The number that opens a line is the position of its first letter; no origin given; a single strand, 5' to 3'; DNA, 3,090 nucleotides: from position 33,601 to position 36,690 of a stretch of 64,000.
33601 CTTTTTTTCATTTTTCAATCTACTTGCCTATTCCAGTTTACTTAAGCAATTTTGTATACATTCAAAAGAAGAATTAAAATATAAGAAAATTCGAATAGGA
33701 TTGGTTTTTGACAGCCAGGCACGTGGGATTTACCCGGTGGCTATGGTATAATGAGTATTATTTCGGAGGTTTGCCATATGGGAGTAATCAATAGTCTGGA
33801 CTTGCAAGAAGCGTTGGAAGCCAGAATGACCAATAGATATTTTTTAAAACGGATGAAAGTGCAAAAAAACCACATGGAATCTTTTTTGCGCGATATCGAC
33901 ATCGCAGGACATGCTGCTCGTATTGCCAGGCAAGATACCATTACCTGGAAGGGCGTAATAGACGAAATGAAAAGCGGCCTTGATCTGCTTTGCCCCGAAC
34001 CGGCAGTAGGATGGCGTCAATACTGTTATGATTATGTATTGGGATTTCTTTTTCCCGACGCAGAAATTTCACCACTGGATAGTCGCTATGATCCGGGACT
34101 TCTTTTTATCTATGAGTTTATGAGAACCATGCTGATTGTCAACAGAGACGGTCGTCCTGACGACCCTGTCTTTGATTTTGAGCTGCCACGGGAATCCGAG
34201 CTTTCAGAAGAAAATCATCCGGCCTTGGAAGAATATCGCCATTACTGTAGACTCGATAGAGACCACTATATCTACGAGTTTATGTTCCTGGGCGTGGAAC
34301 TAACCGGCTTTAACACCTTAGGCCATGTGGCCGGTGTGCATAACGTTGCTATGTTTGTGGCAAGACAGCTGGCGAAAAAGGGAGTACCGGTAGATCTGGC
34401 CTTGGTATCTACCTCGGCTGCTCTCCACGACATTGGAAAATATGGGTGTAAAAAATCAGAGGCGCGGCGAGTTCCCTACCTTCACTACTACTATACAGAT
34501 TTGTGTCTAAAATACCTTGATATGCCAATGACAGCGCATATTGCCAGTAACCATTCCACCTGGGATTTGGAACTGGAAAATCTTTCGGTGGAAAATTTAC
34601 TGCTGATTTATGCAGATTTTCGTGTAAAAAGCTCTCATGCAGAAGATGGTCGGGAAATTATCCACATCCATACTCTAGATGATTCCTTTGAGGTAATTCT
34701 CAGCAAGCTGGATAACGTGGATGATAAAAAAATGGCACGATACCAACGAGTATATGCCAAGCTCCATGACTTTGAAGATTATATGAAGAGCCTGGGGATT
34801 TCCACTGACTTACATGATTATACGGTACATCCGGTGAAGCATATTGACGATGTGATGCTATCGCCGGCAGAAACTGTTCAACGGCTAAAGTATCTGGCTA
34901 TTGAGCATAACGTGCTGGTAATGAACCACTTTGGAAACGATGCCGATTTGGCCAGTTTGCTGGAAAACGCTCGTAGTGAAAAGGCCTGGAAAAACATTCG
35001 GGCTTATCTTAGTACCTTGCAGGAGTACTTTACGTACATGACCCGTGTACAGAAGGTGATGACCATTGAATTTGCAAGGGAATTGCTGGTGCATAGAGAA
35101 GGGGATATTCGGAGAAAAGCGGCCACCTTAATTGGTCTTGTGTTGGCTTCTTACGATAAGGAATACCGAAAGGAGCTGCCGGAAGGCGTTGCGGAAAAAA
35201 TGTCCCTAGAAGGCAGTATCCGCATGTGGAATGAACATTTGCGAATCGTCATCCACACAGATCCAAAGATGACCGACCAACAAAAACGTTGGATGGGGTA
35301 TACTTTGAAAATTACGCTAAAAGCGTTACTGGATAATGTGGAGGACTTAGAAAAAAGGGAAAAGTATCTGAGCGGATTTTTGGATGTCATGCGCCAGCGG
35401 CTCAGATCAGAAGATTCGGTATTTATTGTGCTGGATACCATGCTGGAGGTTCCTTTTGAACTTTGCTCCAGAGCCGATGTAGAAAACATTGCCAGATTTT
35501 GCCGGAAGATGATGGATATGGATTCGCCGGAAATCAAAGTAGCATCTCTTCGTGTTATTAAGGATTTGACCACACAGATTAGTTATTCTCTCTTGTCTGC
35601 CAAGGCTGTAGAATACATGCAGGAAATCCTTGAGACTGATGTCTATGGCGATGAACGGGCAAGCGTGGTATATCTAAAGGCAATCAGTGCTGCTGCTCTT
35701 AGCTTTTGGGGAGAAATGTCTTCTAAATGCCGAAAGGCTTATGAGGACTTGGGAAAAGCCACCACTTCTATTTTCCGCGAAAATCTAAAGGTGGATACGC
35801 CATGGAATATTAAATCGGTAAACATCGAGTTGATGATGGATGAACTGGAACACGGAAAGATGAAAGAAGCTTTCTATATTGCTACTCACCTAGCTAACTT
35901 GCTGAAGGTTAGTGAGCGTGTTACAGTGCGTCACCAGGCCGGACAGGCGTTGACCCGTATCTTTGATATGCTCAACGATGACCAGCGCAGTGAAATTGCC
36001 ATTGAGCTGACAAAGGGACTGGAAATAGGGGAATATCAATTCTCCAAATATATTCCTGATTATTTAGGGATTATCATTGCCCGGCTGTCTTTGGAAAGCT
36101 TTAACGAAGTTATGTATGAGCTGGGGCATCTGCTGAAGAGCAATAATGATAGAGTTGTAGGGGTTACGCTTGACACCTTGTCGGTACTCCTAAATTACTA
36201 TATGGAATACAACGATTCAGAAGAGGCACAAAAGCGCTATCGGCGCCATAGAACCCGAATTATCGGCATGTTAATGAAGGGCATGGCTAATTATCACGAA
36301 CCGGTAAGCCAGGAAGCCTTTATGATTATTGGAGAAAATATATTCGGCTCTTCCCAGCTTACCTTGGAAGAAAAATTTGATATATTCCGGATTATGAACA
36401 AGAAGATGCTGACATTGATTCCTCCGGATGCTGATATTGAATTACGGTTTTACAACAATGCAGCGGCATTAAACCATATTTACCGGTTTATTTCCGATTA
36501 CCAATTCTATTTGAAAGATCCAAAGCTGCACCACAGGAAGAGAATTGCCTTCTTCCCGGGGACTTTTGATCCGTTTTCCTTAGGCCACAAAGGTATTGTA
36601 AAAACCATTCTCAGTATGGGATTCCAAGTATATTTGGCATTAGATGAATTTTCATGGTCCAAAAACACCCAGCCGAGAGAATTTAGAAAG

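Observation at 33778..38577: Giant HD / HEAT-like / NMNAT / PRTase-like fusion protein with no characterised counterpart known to me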

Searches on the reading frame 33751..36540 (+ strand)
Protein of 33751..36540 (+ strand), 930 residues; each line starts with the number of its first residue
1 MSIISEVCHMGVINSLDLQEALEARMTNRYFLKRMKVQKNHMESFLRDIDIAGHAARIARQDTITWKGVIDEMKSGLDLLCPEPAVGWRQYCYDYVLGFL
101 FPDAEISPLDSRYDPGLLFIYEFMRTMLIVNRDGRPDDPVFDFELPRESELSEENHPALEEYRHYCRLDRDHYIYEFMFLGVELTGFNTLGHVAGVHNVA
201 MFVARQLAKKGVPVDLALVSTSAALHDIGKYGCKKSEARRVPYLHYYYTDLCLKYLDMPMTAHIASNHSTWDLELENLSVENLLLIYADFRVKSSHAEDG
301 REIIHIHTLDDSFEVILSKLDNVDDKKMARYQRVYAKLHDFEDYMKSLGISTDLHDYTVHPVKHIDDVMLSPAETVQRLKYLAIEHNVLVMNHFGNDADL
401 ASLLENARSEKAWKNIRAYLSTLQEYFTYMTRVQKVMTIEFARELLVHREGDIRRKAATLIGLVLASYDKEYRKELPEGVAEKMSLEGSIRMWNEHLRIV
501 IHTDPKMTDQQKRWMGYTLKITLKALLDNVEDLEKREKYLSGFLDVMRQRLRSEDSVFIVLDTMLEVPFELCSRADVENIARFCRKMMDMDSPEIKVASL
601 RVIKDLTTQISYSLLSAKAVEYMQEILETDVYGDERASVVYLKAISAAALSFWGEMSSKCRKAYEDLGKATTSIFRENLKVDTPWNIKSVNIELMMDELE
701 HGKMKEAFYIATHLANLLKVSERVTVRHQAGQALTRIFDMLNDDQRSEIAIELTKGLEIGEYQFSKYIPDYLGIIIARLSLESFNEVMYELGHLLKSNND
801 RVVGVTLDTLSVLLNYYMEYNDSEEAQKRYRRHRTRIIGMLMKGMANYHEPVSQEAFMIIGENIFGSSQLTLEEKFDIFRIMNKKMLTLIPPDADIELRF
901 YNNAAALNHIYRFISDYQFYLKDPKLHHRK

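Call 30: predict_structure(alignment_id=A3)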
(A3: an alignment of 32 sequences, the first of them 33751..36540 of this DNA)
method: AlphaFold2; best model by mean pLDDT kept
length: 930 residues; sequences in the alignment: 32
mean_pLDDT: 86.0   pTM: 0.85
mean pLDDT of the five models: 86.0, 85.9, 84.4, 84.0, 83.3
residues with pLDDT >= 90: 461; 70-90: 368; 50-70: 88; < 50: 13
segments of 3 or more residues with pLDDT < 50: 4-6, 484-486
pLDDT, mean of each block of 10 residues (from residue 1): 47 83 94 93 93 90 89 92 94 96 88 94 94 88 91 85 95 96 89 97 95 94 95 86 87 93 83 74 93 87 91 83 73 90 95 88 85 91 92 83 78 76 87 89 89 88 89 67 63 92 84 89 94 90 91 89 92 94 94 92 92 88 91 76 87 63 64 53 81 86 83 89 84 92 94 84 77 91 91 87 88 82 70 89 77 75 90 92 84 67 89 92 75
secondary structure, 60 per line:
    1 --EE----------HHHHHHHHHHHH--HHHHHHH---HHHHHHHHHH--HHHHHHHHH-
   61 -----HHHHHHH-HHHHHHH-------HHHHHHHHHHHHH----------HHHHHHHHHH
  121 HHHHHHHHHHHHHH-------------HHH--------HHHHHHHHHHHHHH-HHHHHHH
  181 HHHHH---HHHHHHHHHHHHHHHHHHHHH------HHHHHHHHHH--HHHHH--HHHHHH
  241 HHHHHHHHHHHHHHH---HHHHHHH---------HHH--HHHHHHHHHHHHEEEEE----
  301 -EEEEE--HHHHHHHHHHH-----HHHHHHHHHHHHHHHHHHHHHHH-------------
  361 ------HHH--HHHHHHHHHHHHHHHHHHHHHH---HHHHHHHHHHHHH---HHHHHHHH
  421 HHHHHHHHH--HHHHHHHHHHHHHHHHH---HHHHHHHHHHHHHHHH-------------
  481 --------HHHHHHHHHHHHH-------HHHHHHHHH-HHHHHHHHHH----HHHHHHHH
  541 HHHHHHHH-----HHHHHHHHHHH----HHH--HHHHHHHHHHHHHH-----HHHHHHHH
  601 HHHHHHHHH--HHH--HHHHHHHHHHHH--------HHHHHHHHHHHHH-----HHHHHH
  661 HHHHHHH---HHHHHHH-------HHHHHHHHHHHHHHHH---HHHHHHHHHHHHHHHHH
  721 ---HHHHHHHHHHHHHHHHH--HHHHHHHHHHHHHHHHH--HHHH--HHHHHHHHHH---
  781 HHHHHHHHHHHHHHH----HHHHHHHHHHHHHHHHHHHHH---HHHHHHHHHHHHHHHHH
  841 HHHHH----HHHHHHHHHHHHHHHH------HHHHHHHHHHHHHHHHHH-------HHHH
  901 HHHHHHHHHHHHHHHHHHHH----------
elements in order (helices of 4 or more, strands of 3 or more residues): H15-26 H29-35 H39-48 H51-59 H66-72 H74-80 H88-100 H111-134 H159-172 H174-185 H189-209 H216-225 H228-232 H235-255 H259-265 H280-291 E292-296 E302-306 H309-319 H325-347 H372-393 H397-409 H413-429 H432-448 H452-467 H489-501 H509-517 H519-528 H533-548 H554-564 H574-587 H593-609 H617-628 H637-649 H655-667 H671-677 H685-700 H704-720 H724-740 H743-759 H762-765 H768-777 H781-795 H800-820 H824-845 H850-865 H872-889 H897-920
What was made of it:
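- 33778..34290 (+): N-terminal all-helical region (aa 10-180), unassigned. AlphaFold2 model with pLDDT around 90 (call 30).
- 34858..36525 (+): HEAT/ARM-like alpha-solenoid (aa ~370-925). AlphaFold2 predicts about 30 helices (call 30).
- On HEAT/ARM repeat proteins: AlphaFold2 helices across aa ~370-925 (call 30).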

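Call 33: fold_search(model_id=the predicted structure, library=pdb)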
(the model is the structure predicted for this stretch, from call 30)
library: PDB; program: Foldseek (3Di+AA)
matches with E <= 10: 1378; with E <= 0.001: 49
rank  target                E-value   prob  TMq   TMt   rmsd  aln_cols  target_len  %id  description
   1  3w3u                  5.8e-05  1.00  0.22  0.21  30.3      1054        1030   12  Crystal structure of Kap121p mutant R349A/Q350A/D353A/E396A/N430K/D438A/N477A (released 2013-04-10)
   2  7oho_AAA              7.7e-05  1.00  0.14  0.20  28.8       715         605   14  Crystal structure of AP2 FCHO2 chimera (released 2022-06-01)
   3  4rv1_B                1.2e-04  1.00  0.15  0.29  17.6       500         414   11  Crystal Structure of Engineered Protein. Northeast Structural Genomics Consortium (NESG) Target OR497. (released 2014-12-10)
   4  9c58_B                1.4e-04  1.00  0.19  0.27  22.3       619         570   11  AP-3 bound to myristoylated Arf1 (Q71L) (released 2024-12-18)
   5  4rv1_D                1.5e-04  1.00  0.14  0.27  19.0       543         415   10  Crystal Structure of Engineered Protein. Northeast Structural Genomics Consortium (NESG) Target OR497. (released 2014-12-10)
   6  3w3v                  1.5e-04  1.00  0.22  0.21  29.6      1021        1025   11  Crystal structure of Kap121p mutant D353K/E396K/D438K (released 2013-04-10)
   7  4rv1_A                1.5e-04  1.00  0.15  0.28  18.4       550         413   11  Crystal Structure of Engineered Protein. Northeast Structural Genomics Consortium (NESG) Target OR497. (released 2014-12-10)
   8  8i0p_1                1.7e-04  1.00  0.21  0.20  25.0       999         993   11  The cryo-EM structure of human pre-Bact complex (released 2024-07-31)
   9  9g33_UT               1.9e-04  1.00  0.17  0.08  32.4      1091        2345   12  Stalled 90S - Utp23-Krr1-deltaC3 (released 2025-06-18)
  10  6ahd_1                2.4e-04  1.00  0.21  0.20  26.7      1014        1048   12  The Cryo-EM Structure of Human Pre-catalytic Spliceosome (B complex) at 3.8 angstrom resolution (released 2018-11-14)
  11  4rv1_F                2.5e-04  1.00  0.16  0.27  17.7       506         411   13  Crystal Structure of Engineered Protein. Northeast Structural Genomics Consortium (NESG) Target OR497. (released 2014-12-10)
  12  7dco_1                2.6e-04  1.00  0.22  0.22  28.9      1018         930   11  Cryo-EM structure of the activated spliceosome (Bact complex) at an atomic resolution of 2.5 angstrom (released 2021-03-17)
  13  5zwm_1                2.8e-04  1.00  0.20  0.23  23.0       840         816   11  Cryo-EM structure of the yeast pre-B complex at an average resolution of 3.4~4.6 angstrom (tri-snRNP and U2 snRNP Part (released 2018-08-29)
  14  7dvq_1                3.3e-04  1.00  0.20  0.19  24.9       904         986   12  Cryo-EM Structure of the Activated Human Minor Spliceosome (minor Bact Complex) (released 2021-03-31)
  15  3w3t                  3.4e-04  1.00  0.22  0.21  30.2      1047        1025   11  Crystal structure of Kap121p (released 2013-04-10)
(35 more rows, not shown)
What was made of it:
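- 34858..36525 (+): Foldseek hits to Kap121p, PP2A-A, AP2/AP3, importin-alpha and designed armadillo proteins at E ~1e-4 (call 33).
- On HEAT/ARM repeat proteins: Foldseek hits to karyopherins, PP2A-A, adaptins and designed ARM proteins (call 33).
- Checked: HEAT-like solenoid: AlphaFold2 N-half model (pLDDT 86) with Foldseek hits to Kap121p, the PP2A A subunit, AP2 and importins (calls 30, 33).
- There is a large alpha-solenoid of the kind that usually binds proteins or RNA (call 33).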
